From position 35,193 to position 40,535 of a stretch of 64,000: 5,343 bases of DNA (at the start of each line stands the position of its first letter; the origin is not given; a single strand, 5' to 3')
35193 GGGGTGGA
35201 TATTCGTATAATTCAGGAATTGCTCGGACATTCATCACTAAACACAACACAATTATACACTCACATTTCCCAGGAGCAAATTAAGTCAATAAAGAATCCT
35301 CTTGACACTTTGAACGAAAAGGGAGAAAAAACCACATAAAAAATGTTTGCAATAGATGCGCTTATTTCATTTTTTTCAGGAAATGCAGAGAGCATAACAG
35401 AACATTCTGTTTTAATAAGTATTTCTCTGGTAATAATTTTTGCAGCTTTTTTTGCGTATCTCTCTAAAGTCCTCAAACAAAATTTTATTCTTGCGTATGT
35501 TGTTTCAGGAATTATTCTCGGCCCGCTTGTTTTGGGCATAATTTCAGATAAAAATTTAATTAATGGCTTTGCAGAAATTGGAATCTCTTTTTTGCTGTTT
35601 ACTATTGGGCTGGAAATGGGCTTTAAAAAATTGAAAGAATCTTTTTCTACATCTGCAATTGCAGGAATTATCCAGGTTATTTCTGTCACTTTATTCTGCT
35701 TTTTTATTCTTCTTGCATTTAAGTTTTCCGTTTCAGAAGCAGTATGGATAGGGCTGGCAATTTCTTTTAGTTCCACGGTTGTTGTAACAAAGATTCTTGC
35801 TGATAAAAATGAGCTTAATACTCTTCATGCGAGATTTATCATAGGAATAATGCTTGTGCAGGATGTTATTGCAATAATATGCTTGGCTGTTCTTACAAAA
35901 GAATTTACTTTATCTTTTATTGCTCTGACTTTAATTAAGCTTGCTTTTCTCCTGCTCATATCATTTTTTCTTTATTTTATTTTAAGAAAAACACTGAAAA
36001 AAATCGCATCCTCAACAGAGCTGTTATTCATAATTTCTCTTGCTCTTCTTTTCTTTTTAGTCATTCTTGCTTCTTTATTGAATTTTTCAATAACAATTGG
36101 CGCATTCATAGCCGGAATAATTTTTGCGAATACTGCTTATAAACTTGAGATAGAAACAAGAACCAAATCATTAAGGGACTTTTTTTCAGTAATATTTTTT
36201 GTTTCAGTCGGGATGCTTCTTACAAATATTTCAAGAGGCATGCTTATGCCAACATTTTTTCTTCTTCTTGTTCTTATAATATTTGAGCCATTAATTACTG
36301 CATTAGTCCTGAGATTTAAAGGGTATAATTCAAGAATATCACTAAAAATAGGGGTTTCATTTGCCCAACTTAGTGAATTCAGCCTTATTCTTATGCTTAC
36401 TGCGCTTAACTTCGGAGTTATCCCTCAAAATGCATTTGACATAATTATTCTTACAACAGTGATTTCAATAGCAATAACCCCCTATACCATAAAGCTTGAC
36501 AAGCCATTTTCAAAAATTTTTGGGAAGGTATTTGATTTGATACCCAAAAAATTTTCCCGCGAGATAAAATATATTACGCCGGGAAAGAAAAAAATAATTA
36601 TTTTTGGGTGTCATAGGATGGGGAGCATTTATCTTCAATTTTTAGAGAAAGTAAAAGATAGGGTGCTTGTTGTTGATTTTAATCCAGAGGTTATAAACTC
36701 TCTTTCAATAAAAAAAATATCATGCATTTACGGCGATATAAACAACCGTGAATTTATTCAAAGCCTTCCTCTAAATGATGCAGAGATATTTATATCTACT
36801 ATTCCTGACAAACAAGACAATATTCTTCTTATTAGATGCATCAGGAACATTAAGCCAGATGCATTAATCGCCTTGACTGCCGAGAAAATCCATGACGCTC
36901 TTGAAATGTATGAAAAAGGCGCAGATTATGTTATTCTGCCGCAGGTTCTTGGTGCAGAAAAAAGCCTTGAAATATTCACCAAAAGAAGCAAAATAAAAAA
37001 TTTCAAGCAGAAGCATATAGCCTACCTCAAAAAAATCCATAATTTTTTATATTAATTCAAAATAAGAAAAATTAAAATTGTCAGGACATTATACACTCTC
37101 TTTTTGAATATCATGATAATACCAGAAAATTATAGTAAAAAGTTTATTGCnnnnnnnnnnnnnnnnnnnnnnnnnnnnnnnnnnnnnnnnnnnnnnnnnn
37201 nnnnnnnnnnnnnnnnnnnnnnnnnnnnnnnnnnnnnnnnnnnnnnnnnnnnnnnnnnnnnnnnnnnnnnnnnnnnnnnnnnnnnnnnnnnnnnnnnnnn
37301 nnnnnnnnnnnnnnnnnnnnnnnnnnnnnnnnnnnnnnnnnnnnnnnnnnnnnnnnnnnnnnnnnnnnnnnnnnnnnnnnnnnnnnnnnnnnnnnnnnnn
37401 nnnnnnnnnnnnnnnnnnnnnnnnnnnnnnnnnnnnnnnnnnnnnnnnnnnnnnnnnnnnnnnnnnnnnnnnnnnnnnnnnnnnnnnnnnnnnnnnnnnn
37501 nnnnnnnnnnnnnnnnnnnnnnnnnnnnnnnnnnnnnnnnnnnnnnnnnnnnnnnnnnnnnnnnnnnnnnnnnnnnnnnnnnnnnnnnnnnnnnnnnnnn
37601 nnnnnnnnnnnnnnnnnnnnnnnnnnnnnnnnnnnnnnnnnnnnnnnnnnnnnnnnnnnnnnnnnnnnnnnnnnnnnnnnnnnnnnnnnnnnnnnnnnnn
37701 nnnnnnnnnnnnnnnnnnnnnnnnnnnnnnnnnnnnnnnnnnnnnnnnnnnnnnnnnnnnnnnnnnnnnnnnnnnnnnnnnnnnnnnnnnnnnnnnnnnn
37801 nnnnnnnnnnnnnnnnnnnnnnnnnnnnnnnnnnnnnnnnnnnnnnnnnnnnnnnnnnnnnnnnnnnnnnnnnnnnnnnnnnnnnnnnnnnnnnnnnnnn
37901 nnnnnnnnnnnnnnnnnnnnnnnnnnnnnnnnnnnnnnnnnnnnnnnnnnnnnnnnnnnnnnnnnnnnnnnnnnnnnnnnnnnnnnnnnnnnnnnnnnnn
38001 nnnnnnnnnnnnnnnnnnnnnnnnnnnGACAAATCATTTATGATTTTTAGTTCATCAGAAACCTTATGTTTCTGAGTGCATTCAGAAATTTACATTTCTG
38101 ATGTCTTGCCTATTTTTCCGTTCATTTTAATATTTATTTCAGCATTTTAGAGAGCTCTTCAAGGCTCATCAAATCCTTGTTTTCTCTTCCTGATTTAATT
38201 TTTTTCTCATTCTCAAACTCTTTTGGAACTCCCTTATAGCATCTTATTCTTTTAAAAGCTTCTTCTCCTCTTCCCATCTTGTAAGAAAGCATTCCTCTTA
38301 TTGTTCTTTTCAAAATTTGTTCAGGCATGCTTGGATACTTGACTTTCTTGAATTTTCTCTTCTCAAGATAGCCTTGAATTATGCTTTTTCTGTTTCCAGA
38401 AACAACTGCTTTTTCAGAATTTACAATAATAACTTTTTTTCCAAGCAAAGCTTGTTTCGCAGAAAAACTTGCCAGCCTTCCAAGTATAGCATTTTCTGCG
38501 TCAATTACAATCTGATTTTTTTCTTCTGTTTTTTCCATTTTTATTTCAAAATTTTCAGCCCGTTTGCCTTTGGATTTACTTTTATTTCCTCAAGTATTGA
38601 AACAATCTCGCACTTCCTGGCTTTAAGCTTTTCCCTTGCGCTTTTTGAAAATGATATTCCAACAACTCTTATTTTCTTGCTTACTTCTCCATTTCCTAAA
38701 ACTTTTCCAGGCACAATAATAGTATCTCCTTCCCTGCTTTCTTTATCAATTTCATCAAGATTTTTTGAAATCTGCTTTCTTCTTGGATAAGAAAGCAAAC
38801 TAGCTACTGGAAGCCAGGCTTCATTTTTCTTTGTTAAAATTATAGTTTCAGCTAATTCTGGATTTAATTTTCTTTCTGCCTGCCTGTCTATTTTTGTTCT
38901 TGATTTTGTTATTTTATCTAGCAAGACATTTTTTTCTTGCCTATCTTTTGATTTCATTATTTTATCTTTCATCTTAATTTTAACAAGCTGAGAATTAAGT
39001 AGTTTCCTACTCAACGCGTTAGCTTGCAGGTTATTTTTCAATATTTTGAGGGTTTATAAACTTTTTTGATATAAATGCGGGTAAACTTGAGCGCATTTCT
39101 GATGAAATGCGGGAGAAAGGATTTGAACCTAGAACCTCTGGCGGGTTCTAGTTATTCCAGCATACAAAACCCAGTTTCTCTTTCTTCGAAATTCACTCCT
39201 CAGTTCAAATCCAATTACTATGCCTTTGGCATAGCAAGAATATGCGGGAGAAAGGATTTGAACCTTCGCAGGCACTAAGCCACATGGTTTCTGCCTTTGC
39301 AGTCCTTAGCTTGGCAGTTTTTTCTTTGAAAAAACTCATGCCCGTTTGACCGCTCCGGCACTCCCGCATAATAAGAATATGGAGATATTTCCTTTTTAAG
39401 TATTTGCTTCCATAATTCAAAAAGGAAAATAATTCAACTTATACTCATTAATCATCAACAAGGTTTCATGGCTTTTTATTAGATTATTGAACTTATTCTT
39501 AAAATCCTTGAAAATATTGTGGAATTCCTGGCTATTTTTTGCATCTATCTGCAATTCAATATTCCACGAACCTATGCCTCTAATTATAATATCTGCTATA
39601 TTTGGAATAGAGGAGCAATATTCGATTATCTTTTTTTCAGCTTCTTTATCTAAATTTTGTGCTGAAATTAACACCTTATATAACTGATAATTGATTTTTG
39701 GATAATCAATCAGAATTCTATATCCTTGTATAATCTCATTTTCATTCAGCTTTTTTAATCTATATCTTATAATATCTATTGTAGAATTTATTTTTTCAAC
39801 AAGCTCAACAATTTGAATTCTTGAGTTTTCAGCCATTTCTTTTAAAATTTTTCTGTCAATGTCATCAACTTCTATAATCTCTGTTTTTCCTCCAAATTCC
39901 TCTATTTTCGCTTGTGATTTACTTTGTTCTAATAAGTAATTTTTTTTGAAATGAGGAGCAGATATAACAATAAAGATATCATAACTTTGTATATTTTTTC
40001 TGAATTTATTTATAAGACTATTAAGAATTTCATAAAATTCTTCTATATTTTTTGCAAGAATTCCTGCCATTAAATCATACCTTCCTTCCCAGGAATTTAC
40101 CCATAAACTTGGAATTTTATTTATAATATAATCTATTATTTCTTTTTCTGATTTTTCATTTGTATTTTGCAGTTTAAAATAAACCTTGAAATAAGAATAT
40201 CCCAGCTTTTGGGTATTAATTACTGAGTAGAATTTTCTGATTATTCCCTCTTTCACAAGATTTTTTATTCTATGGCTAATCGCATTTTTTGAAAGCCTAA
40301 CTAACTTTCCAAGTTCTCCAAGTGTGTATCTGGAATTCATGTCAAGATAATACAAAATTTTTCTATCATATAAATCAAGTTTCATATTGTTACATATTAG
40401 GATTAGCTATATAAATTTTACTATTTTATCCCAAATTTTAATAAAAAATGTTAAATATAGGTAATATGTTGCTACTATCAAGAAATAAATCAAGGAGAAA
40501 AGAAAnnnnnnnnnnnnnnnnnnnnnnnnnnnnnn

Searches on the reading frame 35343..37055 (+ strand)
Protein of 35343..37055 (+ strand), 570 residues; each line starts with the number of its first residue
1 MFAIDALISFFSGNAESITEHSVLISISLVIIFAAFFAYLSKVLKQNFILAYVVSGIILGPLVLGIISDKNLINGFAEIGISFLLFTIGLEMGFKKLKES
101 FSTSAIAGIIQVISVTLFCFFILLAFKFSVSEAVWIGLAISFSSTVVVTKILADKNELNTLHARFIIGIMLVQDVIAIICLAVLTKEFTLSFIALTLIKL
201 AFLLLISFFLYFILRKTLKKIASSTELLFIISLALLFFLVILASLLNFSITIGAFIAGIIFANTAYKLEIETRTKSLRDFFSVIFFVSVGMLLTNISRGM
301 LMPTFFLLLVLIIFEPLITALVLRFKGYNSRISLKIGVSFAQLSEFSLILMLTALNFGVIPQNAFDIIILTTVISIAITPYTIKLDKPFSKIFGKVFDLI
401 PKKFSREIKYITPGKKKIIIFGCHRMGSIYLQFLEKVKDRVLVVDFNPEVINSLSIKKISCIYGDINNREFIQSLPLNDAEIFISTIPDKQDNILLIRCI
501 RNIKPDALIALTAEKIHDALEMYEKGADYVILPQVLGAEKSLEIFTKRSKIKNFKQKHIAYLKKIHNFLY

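Call 42: search_protein_families(library=ncbifam, proteins=[window:35343-37055:+], max_evalue=0.01)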
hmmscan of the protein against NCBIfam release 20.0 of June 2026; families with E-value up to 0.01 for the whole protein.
window:35343-37055:+ (570 aa): 9 families
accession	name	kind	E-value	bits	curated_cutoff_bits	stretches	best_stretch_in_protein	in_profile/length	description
NF002924.0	PRK03562.1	equivalog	2.6e-48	164.9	752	1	20-527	3-514/623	glutathione-regulated potassium-efflux system protein KefC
TIGR00932.1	2a37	subfamily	3.1e-45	154.8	238.3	1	34-293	4-274/275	monovalent cation:proton antiporter-2 (CPA2) family protein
NF002973.0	PRK03659.1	equivalog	1.8e-44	152.3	804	1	21-526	3-511/602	glutathione-regulated potassium-efflux system protein KefB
NF007950.1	PRK10669.1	equivalog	5.1e-44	151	700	1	26-534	10-536/547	YbaL family putative K(+) efflux transporter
NF045626.1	FeTrans_MagA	equivalog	6e-37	127.5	700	1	21-382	5-373/386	iron transporter MagA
NF007039.0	PRK09496.3-2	equivalog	2e-06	26.9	293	1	417-552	2-142/446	Trk system potassium transporter TrkA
NF007032.0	PRK09496.1-4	equivalog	0.0037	16.3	309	1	407-516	223-333/457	Trk system potassium transporter TrkA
NF007043.0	PRK09496.3-6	equivalog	0.0048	15.7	384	1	417-500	2-82/445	Trk system potassium transporter TrkA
NF007034.0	PRK09496.2-1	subfamily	0.0067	15.4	344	1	417-513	2-98/445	Trk system potassium transporter TrkA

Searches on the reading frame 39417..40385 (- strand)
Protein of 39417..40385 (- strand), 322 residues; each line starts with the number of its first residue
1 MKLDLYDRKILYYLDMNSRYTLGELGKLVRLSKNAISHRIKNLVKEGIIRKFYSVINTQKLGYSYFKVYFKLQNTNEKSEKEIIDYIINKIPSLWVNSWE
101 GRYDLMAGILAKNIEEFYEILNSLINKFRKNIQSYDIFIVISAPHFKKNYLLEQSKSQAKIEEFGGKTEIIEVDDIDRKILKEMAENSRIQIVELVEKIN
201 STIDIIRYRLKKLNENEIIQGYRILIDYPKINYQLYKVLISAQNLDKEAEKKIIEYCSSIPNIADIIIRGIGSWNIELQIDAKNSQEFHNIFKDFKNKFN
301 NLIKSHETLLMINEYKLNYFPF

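Call 16: search_protein_families(library=pfam, proteins=[window:39417-40385:-], max_evalue=0.01)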
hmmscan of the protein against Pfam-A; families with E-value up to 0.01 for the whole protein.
window:39417-40385:- (322 aa): 6 families
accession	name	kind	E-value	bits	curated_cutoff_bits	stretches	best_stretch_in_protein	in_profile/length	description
PF13412.12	HTH_24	-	6.9e-18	64.4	21.9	2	3-50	1-48/48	Winged helix-turn-helix DNA-binding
PF13404.12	HTH_AsnC-type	-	4.9e-15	55.5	27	2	174-213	2-41/42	AsnC-type helix-turn-helix domain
PF01022.26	HTH_5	-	3e-06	27.5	22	1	8-51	5-47/47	Bacterial regulatory protein, arsR family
PF01047.28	MarR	-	0.00016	21.9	24.6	0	10-51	8-49/59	MarR family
PF01037.27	AsnC_trans_reg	-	0.00026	21.3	25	1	100-142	31-72/73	Lrp/AsnC ligand binding domain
PF12840.13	HTH_20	-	0.0089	16.4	27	0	21-50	20-49/51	Helix-turn-helix domain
